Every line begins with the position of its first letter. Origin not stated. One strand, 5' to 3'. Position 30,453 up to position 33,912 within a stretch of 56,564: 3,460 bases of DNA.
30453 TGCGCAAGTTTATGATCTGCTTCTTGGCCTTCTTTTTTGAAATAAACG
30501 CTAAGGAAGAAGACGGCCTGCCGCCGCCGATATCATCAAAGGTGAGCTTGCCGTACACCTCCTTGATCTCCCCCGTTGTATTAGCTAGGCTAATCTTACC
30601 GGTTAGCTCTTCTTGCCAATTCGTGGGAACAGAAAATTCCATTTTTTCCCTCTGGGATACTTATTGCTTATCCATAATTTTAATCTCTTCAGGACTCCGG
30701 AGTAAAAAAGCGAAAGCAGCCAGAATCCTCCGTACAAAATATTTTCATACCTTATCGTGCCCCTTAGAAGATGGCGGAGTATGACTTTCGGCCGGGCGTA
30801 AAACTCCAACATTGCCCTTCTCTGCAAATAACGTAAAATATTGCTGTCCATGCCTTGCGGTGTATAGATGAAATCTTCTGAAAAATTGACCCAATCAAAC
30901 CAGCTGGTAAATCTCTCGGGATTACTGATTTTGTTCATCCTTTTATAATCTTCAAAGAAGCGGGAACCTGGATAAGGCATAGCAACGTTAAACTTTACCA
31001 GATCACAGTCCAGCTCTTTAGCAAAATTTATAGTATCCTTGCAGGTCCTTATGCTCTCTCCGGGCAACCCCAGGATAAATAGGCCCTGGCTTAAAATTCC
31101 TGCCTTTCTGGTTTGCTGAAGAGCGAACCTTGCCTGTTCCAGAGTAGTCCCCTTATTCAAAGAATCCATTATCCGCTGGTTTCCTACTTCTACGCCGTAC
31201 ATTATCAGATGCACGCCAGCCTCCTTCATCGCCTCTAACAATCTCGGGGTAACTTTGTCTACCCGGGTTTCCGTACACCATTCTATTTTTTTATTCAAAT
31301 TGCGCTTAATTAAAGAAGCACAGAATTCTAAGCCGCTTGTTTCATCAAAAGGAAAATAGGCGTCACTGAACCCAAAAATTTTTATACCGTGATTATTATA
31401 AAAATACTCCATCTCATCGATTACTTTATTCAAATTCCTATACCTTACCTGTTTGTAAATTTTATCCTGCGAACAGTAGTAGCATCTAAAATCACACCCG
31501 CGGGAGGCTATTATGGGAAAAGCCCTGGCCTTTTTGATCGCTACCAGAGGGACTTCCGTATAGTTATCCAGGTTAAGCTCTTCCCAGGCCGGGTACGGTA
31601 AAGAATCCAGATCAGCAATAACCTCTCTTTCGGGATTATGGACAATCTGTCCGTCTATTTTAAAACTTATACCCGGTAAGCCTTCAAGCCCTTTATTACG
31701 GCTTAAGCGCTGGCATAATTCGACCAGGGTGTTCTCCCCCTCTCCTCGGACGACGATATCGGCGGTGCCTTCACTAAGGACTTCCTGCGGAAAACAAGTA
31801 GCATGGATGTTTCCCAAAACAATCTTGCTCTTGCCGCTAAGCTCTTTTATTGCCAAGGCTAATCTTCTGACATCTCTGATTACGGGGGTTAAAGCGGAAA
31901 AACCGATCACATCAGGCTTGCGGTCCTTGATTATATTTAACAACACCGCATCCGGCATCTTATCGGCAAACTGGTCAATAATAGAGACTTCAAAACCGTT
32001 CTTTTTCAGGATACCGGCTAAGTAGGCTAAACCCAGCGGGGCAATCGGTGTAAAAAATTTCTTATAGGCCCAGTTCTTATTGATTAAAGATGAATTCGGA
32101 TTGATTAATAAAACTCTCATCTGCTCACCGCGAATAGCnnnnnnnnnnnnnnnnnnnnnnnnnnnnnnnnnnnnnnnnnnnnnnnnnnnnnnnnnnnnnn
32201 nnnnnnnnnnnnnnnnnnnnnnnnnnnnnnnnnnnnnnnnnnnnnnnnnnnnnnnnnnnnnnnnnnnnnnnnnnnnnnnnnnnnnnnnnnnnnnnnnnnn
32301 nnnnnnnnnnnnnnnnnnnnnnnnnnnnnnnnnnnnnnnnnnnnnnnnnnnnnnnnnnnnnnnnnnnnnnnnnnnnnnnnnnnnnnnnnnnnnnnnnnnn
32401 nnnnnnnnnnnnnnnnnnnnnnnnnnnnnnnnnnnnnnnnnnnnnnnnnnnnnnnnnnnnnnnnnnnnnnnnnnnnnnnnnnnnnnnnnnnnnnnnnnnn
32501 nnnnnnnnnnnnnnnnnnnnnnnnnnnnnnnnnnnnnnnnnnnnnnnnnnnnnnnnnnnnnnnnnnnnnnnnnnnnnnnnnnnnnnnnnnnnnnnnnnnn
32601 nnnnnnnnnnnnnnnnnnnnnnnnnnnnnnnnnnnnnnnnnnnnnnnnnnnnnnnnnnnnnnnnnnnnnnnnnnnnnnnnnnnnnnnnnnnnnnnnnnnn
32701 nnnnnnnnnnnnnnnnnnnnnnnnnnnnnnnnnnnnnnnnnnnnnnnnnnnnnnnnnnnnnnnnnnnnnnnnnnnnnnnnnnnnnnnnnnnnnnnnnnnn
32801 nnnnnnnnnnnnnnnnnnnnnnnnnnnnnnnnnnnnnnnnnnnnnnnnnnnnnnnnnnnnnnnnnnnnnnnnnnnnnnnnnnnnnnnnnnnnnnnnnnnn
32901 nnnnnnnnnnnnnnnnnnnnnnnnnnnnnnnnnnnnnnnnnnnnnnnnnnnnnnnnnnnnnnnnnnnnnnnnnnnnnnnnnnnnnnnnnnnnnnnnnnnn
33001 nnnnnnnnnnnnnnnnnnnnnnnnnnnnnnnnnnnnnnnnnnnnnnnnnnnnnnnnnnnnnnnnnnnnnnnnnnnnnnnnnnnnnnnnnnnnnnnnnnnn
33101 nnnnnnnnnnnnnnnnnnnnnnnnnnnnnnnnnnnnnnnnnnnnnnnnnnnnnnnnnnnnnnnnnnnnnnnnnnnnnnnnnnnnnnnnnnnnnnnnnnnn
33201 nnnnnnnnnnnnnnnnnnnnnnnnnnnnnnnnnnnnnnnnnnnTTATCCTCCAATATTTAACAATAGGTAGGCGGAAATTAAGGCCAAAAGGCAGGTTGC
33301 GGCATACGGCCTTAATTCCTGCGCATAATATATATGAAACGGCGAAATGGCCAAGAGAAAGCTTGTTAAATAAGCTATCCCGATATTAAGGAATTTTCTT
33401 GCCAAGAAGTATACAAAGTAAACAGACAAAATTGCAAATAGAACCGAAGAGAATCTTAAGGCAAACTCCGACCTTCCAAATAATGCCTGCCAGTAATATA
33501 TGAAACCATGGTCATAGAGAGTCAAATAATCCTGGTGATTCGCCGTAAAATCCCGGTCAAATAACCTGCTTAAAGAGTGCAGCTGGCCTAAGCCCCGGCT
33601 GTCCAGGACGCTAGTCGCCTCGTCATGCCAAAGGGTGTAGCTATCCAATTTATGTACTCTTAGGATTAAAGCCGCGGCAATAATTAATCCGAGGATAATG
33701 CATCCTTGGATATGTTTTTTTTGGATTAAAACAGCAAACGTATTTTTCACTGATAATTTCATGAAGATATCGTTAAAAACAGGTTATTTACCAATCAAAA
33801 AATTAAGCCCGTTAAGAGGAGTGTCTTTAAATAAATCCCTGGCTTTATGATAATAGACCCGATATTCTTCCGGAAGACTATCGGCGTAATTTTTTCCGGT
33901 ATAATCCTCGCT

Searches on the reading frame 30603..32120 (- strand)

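Call 22: search_protein_families(library=pfam, proteins=[window:30603-32120:-], max_evalue=0.001)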
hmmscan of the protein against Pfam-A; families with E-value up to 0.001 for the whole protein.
window:30603-32120:- (505 aa): 3 families
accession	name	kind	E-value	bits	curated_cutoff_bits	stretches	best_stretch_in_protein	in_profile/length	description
PF02310.24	B12-binding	-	8.7e-26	90.6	32.1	1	26-135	12-120/121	B12 binding domain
PF04055.27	Radical_SAM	-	1.4e-20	74.6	29.5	1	203-367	1-166/166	Radical SAM superfamily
PF08497.15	Radical_SAM_N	-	0.00051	19.8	25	0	112-189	153-228/301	Radical SAM N-terminal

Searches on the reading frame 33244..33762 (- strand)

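Call 24: search_protein_families(library=pfam, proteins=[window:33244-33762:-], max_evalue=0.0001)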
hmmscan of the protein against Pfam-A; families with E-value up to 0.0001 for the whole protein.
window:33244-33762:- (172 aa): 1 family
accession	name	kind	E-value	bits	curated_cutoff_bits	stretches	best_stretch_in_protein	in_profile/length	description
PF13231.12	PMT_2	-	8.4e-09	36.3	26.1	1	88-168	10-90/160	Dolichyl-phosphate-mannose-protein mannosyltransferase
